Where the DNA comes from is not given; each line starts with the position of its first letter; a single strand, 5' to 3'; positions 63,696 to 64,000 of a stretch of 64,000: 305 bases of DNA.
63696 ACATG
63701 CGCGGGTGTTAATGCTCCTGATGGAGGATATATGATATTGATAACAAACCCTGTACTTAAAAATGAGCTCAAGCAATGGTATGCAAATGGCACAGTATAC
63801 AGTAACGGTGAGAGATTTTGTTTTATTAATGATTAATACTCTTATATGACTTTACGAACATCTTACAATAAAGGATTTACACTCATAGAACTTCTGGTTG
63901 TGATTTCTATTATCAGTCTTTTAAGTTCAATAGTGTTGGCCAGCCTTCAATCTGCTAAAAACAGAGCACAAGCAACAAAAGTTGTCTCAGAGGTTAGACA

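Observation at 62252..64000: Tandem cassettes of a novel small membrane protein plus a type IV pilin; 3-member small-protein family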

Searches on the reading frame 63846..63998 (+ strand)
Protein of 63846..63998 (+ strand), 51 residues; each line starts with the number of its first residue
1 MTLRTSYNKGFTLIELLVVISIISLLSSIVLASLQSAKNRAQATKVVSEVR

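Call 7: search_protein_families(library=pfam, proteins=[window:63846-63998:+], max_evalue=1)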
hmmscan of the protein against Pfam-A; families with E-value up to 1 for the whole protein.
window:63846-63998:+ (51 aa): 3 families
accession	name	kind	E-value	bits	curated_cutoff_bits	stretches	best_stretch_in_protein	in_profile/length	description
PF07963.17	N_methyl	-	1.5e-09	37.4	21.2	1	7-31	3-27/27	Prokaryotic N-terminal methylation motif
PF01241.23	PSI_PSAK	-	0.072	13.5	23.2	1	8-37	39-68/70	Photosystem I psaG / psaK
PF11773.13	ComGE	-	0.18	12.1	25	1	13-44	2-33/82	Competence system putative prepilin ComGE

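Call 8: search_protein_families(library=ncbifam, proteins=[window:63846-63998:+], max_evalue=1)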
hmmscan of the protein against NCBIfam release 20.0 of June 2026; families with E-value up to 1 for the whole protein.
window:63846-63998:+ (51 aa): 21 families
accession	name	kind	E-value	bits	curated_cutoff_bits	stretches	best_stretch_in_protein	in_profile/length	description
TIGR02532.1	IV_pilin_GFxxxE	domain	9.4e-10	37.9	16.3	1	9-31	2-24/24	prepilin-type N-terminal cleavage/methylation domain-containing protein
TIGR01708.2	typeII_sec_gspH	equivalog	1.8e-09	37.8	80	1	9-43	2-38/169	type II secretion system minor pseudopilin GspH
TIGR01710.1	typeII_sec_gspG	equivalog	3.8e-09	36.7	88.85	1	9-50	1-42/134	type II secretion system major pseudopilin GspG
NF007862.0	PRK10574.1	equivalog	2.1e-08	34.4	138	1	8-46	4-42/145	prepilin peptidase-dependent pilin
NF041013.1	T4P_ComGE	equivalog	2.5e-07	30.7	49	1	7-43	2-39/83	competence type IV pilus minor pilin ComGE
NF007800.0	PRK10506.1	equivalog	1.9e-06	27.8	158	1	6-51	6-51/163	prepilin peptidase-dependent protein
NF040999.1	pilin_ComGC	equivalog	2.3e-06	27.7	75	1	9-43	2-36/84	competence type IV pilus major pilin ComGC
NF040982.1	ComGD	equivalog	3.8e-06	27.3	70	1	8-47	1-40/139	competence type IV pilus minor pilin ComGD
NF041002.1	pilin_ComGF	equivalog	8.5e-06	26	80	1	8-44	1-37/139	competence type IV pilus minor pilin ComGF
NF041775.1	typeIV_PilA_Myxo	equivalog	1.7e-05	24.9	400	1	7-43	9-45/214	type IV pilin protein PilA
TIGR02596.1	TIGR02596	subfamily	2e-05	24.8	70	1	11-50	1-44/196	Verru_Chthon cassette protein D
TIGR01711.1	gspJ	equivalog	0.00043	20.1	64.85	1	9-46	1-38/192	type II secretion system minor pseudopilin GspJ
TIGR01707.1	gspI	equivalog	0.00052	20.5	44.35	1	10-41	1-32/101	type II secretion system minor pseudopilin GspI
TIGR02599.1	TIGR02599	subfamily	0.0026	17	256.5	1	10-44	1-35/361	Verru_Chthon cassette protein C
NF038303.1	EPS_HpsB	equivalog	0.0049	16.9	150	1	8-46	2-41/211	hormogonium polysaccharide secretion pseudopilin HpsB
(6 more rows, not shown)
